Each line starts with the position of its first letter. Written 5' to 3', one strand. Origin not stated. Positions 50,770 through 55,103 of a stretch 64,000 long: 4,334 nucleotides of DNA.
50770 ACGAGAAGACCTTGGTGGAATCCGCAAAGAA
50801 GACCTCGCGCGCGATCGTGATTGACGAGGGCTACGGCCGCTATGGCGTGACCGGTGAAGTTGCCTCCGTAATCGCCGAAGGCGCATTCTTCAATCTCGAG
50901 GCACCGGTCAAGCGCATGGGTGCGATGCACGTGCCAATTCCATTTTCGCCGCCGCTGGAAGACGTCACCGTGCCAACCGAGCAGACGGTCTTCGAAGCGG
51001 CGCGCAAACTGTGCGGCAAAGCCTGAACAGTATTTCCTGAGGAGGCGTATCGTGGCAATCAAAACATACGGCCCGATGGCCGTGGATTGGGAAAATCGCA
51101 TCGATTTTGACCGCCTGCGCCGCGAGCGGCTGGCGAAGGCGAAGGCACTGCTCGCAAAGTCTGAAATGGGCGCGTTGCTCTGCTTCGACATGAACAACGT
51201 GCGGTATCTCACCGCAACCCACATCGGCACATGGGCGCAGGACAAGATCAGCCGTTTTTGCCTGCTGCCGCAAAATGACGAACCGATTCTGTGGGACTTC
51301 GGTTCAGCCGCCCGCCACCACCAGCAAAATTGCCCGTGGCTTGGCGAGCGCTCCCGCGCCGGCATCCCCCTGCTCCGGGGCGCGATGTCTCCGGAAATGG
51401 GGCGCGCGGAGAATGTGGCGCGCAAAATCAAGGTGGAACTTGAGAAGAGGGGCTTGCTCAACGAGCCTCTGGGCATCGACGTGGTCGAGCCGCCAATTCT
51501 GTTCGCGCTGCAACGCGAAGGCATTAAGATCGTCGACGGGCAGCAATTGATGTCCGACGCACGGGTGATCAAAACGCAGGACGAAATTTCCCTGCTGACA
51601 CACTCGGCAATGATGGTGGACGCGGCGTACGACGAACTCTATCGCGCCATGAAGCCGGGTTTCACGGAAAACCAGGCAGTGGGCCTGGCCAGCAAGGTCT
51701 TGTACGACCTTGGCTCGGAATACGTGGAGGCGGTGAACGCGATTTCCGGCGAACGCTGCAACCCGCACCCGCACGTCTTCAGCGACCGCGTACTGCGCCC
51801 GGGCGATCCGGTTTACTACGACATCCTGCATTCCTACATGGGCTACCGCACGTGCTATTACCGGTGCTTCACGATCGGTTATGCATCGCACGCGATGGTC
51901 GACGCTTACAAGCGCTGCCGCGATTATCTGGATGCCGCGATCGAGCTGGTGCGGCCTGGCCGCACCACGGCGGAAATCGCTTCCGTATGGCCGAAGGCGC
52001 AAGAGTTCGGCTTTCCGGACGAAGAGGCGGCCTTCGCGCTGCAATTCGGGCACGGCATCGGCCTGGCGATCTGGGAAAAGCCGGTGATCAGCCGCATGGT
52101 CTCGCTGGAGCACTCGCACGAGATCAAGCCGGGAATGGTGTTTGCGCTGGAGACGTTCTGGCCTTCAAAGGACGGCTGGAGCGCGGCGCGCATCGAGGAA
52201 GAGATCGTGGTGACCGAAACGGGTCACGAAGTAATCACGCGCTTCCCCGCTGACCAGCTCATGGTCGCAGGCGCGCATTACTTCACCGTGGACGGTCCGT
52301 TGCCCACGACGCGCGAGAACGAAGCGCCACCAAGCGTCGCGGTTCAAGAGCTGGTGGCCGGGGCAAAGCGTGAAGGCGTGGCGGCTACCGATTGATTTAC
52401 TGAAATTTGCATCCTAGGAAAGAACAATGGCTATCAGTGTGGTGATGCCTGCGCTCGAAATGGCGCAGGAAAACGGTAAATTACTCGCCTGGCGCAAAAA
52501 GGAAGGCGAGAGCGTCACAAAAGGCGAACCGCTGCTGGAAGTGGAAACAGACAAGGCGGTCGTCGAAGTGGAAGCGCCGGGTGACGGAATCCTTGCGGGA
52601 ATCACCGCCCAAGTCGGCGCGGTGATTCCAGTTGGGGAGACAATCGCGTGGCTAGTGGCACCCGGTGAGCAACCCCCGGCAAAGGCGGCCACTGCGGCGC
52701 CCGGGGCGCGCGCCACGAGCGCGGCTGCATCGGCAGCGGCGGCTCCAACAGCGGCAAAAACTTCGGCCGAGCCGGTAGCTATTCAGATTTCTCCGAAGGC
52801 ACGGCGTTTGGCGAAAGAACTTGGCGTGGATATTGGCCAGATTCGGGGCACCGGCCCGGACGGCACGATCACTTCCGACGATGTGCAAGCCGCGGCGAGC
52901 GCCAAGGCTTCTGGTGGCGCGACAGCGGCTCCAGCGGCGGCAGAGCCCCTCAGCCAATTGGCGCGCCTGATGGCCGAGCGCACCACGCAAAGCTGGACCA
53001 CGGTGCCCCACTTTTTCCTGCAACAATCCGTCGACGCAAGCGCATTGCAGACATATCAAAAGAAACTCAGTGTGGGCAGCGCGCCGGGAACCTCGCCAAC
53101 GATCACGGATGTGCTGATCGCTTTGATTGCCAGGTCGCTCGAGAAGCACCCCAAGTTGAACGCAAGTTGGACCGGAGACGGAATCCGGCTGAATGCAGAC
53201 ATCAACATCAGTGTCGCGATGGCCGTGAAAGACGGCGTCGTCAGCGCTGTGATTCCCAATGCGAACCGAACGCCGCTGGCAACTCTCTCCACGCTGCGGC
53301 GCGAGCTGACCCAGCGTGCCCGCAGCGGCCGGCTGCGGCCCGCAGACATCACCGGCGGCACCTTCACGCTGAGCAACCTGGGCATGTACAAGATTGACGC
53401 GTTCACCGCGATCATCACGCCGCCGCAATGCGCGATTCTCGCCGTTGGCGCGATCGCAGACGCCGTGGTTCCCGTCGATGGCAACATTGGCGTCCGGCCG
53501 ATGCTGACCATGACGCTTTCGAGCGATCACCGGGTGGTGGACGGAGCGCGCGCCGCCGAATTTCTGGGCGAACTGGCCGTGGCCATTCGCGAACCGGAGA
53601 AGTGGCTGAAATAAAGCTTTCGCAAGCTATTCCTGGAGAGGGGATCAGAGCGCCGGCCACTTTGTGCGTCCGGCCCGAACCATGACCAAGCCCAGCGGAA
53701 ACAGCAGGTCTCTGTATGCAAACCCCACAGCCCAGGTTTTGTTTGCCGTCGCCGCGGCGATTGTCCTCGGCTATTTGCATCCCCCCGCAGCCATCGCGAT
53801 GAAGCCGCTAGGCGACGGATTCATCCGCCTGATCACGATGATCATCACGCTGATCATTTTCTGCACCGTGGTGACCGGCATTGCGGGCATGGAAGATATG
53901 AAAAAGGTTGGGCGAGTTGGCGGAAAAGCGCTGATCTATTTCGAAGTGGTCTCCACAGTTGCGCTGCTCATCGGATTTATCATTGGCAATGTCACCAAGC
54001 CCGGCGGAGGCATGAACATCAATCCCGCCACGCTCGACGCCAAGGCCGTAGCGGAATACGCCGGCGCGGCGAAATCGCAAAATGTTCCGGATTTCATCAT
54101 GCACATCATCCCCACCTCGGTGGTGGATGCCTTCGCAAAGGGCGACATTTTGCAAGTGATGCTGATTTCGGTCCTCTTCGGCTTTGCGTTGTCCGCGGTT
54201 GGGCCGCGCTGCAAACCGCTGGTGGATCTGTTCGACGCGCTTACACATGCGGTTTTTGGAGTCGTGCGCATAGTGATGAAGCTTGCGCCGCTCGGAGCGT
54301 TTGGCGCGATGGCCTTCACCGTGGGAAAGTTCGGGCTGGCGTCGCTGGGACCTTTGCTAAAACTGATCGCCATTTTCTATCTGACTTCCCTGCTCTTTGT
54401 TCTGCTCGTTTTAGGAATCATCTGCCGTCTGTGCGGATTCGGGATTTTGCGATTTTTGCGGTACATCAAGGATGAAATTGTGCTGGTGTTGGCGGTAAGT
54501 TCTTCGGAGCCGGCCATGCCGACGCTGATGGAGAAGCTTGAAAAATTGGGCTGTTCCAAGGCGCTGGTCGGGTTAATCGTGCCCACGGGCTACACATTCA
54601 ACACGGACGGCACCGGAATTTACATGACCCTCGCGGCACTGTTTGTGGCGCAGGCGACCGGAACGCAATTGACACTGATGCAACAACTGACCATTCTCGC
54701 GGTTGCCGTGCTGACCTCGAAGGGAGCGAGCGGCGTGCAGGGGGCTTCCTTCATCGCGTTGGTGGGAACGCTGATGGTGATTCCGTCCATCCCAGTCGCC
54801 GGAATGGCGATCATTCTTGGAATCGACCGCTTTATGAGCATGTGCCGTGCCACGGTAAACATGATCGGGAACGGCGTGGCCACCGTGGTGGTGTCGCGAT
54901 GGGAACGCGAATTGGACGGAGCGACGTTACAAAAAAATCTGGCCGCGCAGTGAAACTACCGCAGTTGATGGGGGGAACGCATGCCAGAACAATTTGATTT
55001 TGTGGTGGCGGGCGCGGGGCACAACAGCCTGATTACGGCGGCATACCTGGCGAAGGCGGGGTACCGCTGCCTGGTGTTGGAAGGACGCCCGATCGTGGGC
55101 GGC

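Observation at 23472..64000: About 40-kb catabolic island for an unidentified substrate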

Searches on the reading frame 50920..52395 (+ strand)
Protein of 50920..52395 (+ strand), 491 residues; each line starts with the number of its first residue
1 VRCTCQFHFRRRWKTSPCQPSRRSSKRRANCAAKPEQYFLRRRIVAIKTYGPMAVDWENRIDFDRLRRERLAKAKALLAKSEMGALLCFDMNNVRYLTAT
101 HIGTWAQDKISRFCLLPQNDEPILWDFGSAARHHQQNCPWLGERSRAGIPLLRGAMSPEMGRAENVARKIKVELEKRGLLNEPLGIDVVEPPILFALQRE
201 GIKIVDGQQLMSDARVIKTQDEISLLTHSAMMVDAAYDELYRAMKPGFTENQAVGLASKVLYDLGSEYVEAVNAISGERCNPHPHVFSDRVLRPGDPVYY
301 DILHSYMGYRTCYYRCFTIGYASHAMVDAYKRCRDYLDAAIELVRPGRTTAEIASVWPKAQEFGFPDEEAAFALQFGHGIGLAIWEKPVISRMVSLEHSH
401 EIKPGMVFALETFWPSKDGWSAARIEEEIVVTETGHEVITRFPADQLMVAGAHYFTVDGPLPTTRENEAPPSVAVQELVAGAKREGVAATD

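Call 6: search_protein_families(library=pfam, proteins=[window:50920-52395:+], max_evalue=0.001)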
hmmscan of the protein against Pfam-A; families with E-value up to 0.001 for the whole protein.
window:50920-52395:+ (491 aa): 1 family
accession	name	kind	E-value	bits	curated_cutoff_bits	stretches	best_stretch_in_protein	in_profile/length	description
PF00557.29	Peptidase_M24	-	1e-34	120.6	23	1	226-433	3-208/208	Metallopeptidase family M24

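Call 27: find_homologous_proteins(query=window:51076-52395:+, max_evalue=1e-20)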
Query window:51076-52395:+ (439 aa): 8000 proteins with E <= 1e-20 among 8000 candidates; the best 120 are listed.
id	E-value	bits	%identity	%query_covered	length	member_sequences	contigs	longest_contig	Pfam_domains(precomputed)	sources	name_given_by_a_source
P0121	4.2e-297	1003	98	100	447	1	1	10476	PF00557.30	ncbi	-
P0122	2.4e-284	961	94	100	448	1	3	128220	PF00557.30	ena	-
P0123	2.4e-284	961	94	100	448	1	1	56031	PF00557.30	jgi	-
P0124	1.5e-282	955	93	100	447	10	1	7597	PF00557.30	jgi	jgi:Xaa-Pro aminopeptidase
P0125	2.5e-282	954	94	100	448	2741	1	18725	PF00557.30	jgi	jgi:Xaa-Pro aminopeptidase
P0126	1.0e-275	932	92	100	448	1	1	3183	PF00557.30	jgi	jgi:Xaa-Pro aminopeptidase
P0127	2.7e-275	931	91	100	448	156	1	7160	PF00557.30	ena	-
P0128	1.7e-273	925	90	100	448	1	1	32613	PF00557.30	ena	-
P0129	1.5e-272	922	89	99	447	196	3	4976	PF00557.30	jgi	jgi:Xaa-Pro aminopeptidase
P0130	1.9e-272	922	91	100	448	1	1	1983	PF00557.30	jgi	jgi:Xaa-Pro aminopeptidase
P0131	5.4e-272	920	91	100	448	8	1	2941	PF00557.30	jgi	jgi:Xaa-Pro aminopeptidase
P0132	1.4e-271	919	90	100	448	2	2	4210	PF00557.30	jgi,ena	-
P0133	1.9e-270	915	89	100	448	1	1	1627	PF00557.30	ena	-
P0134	4.4e-270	914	89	100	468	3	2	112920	PF00557.30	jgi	jgi:Xaa-Pro aminopeptidase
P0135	8.6e-270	913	89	100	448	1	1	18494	PF00557.30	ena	-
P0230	1.0e-255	867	84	100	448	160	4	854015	PF00557.30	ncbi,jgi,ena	jgi:Xaa-Pro aminopeptidase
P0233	1.3e-255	866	85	100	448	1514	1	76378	PF00557.30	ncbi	ncbi:MAG TPA: M24 family metallopeptidase [Candidatus Sulfotelmatobacter sp.]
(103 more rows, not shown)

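Call 28: find_encoding_contigs(protein=P0230, flank=10000, max_places=3)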
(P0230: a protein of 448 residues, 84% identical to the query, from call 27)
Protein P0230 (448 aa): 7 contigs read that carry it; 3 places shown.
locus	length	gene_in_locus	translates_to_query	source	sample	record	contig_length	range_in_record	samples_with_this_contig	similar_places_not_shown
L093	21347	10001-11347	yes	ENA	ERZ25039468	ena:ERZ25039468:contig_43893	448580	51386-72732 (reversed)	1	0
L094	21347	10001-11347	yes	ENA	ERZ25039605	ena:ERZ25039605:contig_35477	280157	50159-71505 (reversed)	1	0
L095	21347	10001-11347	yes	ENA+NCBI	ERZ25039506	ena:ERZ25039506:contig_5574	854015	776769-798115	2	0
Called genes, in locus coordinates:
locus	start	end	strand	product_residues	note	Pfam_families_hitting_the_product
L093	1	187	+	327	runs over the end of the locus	PF09084:NMT1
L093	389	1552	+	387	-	-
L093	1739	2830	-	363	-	PF16819:DUF5074 (faint), PF25174:Beta-prop_THOC3 (faint)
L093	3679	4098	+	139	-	-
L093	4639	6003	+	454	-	PF00171:Aldedh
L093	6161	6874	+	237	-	PF00392:GntR, PF08279:HTH_11 (weak), PF13412:HTH_24 (faint), PF07729:FCD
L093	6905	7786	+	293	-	PF03446:NAD_binding_2, PF03807:F420_oxidored (faint), PF14833:NAD_binding_11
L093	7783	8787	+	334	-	PF00676:E1_dh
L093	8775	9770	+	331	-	PF02779:Transket_pyr, PF02780:Transketolase_C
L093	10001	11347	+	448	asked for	PF00557:Peptidase_M24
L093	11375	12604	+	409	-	PF00364:Biotin_lipoyl, PF25997:BSH_YhbJ, PF02817:E3_binding, PF00198:2-oxoacid_dh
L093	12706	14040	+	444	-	PF00375:SDF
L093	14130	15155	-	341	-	PF09084:NMT1 (weak), PF13379:NMT1_2 (weak), PF12974:Phosphonate-bd (weak)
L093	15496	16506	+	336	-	-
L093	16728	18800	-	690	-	PF12439:GDE_N, PF06202:GDE_C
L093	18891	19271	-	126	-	PF00072:Response_reg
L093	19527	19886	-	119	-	-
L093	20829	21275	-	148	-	PF00376:MerR (faint), PF13411:MerR_1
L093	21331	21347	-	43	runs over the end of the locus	-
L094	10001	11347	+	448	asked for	PF00557:Peptidase_M24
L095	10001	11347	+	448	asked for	PF00557:Peptidase_M24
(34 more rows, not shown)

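Call 29: find_encoding_contigs(protein=P0233, flank=10000, max_places=2)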
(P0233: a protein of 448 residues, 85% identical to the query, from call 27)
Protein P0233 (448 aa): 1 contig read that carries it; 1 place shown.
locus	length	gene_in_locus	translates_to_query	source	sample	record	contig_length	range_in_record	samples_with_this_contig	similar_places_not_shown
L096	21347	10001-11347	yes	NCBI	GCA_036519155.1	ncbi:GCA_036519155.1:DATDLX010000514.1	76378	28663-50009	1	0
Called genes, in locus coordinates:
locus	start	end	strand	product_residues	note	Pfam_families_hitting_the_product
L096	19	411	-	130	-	PF00589:Phage_integrase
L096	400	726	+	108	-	-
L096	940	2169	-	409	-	PF06500:FrsA-like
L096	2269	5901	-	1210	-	PF13620:CarboxypepD_reg, PF13715:CarbopepD_reg_2 (weak), PF17210:SdrD_B (weak), PF25183:OMP_b-brl_4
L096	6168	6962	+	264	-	PF00392:GntR, PF08279:HTH_11 (weak), PF13412:HTH_24 (faint), PF07729:FCD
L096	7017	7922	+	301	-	PF03446:NAD_binding_2, PF03807:F420_oxidored (weak), PF14833:NAD_binding_11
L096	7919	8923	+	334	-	PF00676:E1_dh, PF02775:TPP_enzyme_C (faint)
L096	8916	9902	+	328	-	PF02779:Transket_pyr, PF02780:Transketolase_C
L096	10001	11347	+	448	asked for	PF00557:Peptidase_M24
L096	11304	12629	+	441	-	PF00364:Biotin_lipoyl, PF25997:BSH_YhbJ, PF02817:E3_binding, PF00198:2-oxoacid_dh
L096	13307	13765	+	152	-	PF03965:Penicillinase_R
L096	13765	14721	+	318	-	PF05569:Peptidase_M56 (weak)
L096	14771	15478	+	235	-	PF02224:Cytidylate_kin, PF13189:Cytidylate_kin2, PF13207:AAA_17 (faint), PF13238:AAA_18 (weak), PF13671:AAA_33 (faint)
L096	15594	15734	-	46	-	PF01381:HTH_3, PF13560:HTH_31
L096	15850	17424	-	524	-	PF18917:LiaI-LiaF-like_TM1 (weak), PF22570:LiaF-TM, PF13349:DUF4097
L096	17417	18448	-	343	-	PF00643:zf-B_box (weak), PF18917:LiaI-LiaF-like_TM1, PF22570:LiaF-TM (weak)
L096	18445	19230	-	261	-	PF13490:zf-HC2 (weak)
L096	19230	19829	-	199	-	PF07638:Sigma70_ECF, PF04542:Sigma70_r2, PF08281:Sigma70_r4_2, PF04545:Sigma70_r4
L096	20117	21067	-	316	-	PF00749:tRNA-synt_1c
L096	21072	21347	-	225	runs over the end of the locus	PF05721:PhyH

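Call 30: search_solved_structures(query=window:51076-52395:+, max_evalue=0.001)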
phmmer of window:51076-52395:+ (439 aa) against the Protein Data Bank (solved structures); distinct sequences matched with E-value up to 0.001: 63 (the best 60 are shown).
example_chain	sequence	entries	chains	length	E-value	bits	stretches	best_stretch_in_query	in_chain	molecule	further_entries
4s00_A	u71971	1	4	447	1.9e-21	79.7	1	10-397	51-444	Peptidase M24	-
4b28_A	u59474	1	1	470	2.1e-21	79.5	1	13-396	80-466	METALLOPEPTIDASE, FAMILY M24, PUTATIVE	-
4s01_A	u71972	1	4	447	6.9e-21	77.8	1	10-397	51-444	Peptidase M24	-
4rzy_A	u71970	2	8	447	6.9e-21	77.8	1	10-397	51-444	Peptidase M24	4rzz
4ege_A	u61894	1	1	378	1.7e-18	70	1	153-396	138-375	Dipeptidase PepE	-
3q6d_A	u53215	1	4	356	3.8e-17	65.5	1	153-395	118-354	Proline dipeptidase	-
5giu_A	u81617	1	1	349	1.6e-16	63.4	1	159-389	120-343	Proline dipeptidase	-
5cdl_A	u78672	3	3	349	1.6e-16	63.4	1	159-389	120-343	Proline dipeptidase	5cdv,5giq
1pv9_A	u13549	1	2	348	2.9e-16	62.6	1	157-390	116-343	Xaa-Pro dipeptidase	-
1wn1_A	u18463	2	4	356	1.3e-14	57.2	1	117-389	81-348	dipeptidase | 356aa long hypothetical dipeptidase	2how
2zsg_A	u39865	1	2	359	3.1e-14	55.9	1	159-393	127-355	Aminopeptidase P, putative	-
1wy2_A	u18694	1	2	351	2.6e-13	52.9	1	156-390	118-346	Xaa-Pro dipeptidase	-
4rgz_A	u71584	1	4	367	8.4e-13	51.2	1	157-381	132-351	Xaa-Pro aminopeptidase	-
4fkc_A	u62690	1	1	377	9e-13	51.1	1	157-381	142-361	Xaa-Pro aminopeptidase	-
6twk_A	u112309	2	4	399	6.6e-11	44.9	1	150-393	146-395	Ectoine hydrolase DoeA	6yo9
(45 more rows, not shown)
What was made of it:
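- On DddP DMSP lyase: PDB 4S00 scores 80 bits (call 30).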

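Call 31: search_protein_families(library=ncbifam, proteins=[window:51076-52395:+], max_evalue=1e-10)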
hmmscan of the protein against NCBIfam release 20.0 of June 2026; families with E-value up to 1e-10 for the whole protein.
window:51076-52395:+ (439 aa): 7 families
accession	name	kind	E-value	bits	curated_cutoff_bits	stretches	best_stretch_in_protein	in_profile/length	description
NF043017.1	DimsulpropLyDddP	equivalog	2.3e-34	119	600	1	10-395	50-441/443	dimethylsulfonioproprionate lyase DddP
TIGR02993.1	ectoine_eutD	equivalog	5.2e-18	65.3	613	1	16-397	12-389/391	ectoine hydrolase DoeA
NF038259.1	ectoine_DoeA_2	exception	6.6e-18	64.6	575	1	151-393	139-382/386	ectoine hydrolase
NF040821.1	dipep_PepQ_Arch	equivalog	9.5e-18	64.3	630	1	151-389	110-340/346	Xaa-Pro dipeptidase PepQ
TIGR00500.1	met_pdase_I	equivalog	4e-14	52.7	171.35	1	165-362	3-203/247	type I methionyl aminopeptidase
NF007310.0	PRK09795.1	equivalog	1.8e-13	50.1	393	1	162-396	124-357/361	aminopeptidase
NF011174.0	PRK14576.1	subfamily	7.4e-11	41.5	487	0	148-391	160-398/405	putative endopeptidase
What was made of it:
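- Closest known: Pyruvate or acetoin dehydrogenase complexes, and the DMSP lyase DddP. Same: The M24 protein's best solved and NCBIfam relatives are DddP (calls 30, 31).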

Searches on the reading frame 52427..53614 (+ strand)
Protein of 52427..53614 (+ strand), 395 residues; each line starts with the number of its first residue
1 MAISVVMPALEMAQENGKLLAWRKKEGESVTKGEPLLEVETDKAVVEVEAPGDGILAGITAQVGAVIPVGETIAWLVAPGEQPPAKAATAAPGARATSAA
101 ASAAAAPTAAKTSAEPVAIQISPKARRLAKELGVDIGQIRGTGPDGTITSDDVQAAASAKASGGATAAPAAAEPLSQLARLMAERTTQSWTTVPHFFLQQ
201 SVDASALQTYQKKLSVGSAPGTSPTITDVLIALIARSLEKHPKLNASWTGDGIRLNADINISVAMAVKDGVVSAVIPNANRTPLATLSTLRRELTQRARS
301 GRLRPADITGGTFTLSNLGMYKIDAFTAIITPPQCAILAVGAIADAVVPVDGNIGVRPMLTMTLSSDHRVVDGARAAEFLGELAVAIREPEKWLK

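Call 6: search_protein_families(library=pfam, proteins=[window:52427-53614:+], max_evalue=0.001)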
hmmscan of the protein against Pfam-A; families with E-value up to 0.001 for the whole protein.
window:52427-53614:+ (395 aa): 4 families
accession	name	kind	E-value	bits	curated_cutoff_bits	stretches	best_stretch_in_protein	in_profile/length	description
PF00198.28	2-oxoacid_dh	-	1.9e-65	221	23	1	171-394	5-231/232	2-oxoacid dehydrogenases acyltransferase (catalytic domain)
PF00364.28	Biotin_lipoyl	-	5.7e-15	55.3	22.1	1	7-74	5-71/73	Biotin-requiring enzyme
PF02817.22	E3_binding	-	1.4e-14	54.4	23.7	1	120-154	2-36/36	e3 binding domain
PF20155.4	TMP_3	-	0.00078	19.6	41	0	86-177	83-174/192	Tape measure protein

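Call 31: search_protein_families(library=ncbifam, proteins=[window:52427-53614:+], max_evalue=1e-10)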
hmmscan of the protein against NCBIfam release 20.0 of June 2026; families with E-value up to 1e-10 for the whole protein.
window:52427-53614:+ (395 aa): 11 families
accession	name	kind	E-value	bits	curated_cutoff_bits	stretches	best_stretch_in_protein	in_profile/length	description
TIGR01349.1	PDHac_trf_mito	equivalog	4.1e-85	286.5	445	1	5-392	2-434/437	pyruvate dehydrogenase complex dihydrolipoamide acetyltransferase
NF008814.0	PRK11854.1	equivalog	6.5e-66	223.1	722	2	174-384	411-626/637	pyruvate dehydrogenase complex dihydrolipoyllysine-residue acetyltransferase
NF004309.0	PRK05704.1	equivalog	7e-61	206.8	449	2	235-393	246-404/408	2-oxoglutarate dehydrogenase complex dihydrolipoyllysine-residue succinyltransferase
TIGR01347.1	sucB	equivalog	1.8e-58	198.7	378.65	1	4-392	2-399/404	dihydrolipoyllysine-residue succinyltransferase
TIGR01348.1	PDHac_trf_long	equivalog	5.7e-56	190.3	552.1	1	23-385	175-577/587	dihydrolipoyllysine-residue acetyltransferase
TIGR02927.1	SucB_Actino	equivalog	1.3e-48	166.2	423.45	2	180-381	352-562/579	2-oxoglutarate dehydrogenase, E2 component, dihydrolipoamide succinyltransferase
NF011416.0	PRK14843.1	equivalog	5.7e-48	163.6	429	1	174-390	122-342/347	dihydrolipoamide acetyltransferase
NF008815.0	PRK11857.1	equivalog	3.6e-28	98.9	378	1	119-391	4-303/308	dihydrolipoamide acetyltransferase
NF011457.0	PRK14875.1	equivalog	6.7e-26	91.1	307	1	3-163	4-132/372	acetoin dehydrogenase dihydrolipoyllysine-residue acetyltransferase subunit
NF008854.0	PRK11892.1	equivalog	7.1e-19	67.8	454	1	1-119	1-120/464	pyruvate dehydrogenase complex E1 component subunit beta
NF008907.0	PRK12270.1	equivalog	3.9e-14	51.4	878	1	98-384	63-358/1241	multifunctional oxoglutarate decarboxylase/oxoglutarate dehydrogenase thiamine pyrophosphate-binding subunit/dihydrolipoyllysine-residue suc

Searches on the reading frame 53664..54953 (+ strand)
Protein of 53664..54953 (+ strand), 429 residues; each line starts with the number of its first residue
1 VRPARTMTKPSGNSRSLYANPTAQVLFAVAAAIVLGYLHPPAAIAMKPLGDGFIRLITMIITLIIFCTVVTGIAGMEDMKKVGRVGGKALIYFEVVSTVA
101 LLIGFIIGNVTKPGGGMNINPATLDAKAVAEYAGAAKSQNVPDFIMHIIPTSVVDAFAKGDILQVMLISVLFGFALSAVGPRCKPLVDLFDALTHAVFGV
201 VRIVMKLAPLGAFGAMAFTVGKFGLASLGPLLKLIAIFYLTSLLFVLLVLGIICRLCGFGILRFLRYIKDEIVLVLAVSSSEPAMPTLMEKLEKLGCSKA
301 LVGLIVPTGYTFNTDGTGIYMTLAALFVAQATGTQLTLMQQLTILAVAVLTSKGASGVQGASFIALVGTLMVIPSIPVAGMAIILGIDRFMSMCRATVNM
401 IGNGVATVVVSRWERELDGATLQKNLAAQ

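Call 7: search_protein_families(library=pfam, proteins=[window:53664-54953:+], max_evalue=0.001)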
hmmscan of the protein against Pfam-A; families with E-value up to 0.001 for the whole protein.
window:53664-54953:+ (429 aa): 1 family
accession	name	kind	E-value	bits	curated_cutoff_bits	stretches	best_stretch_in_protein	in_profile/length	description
PF00375.23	SDF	-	2.6e-104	349.8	27.9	1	23-413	3-387/387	Sodium:dicarboxylate symporter family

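Call 31: search_protein_families(library=ncbifam, proteins=[window:53664-54953:+], max_evalue=1e-10)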
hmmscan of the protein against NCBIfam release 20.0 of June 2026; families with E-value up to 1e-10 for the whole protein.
window:53664-54953:+ (429 aa): 4 families
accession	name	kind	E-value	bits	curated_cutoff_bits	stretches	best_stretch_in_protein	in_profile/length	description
NF002461.0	PRK01663.1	subfamily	2.9e-185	616.3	513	1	16-427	4-415/428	C4-dicarboxylate transporter DctA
NF009587.0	PRK13027.1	subfamily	6.2e-163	542.7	570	1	18-427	6-416/442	C4-dicarboxylate transporter DctA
NF008440.0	PRK11283.1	equivalog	1.6e-101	340.2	638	1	45-420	40-418/437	glutamate/aspartate:proton symporter GltP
NF010151.0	PRK13628.1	equivalog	3.8e-21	75.6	308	1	23-373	18-359/407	serine/threonine transporter SstT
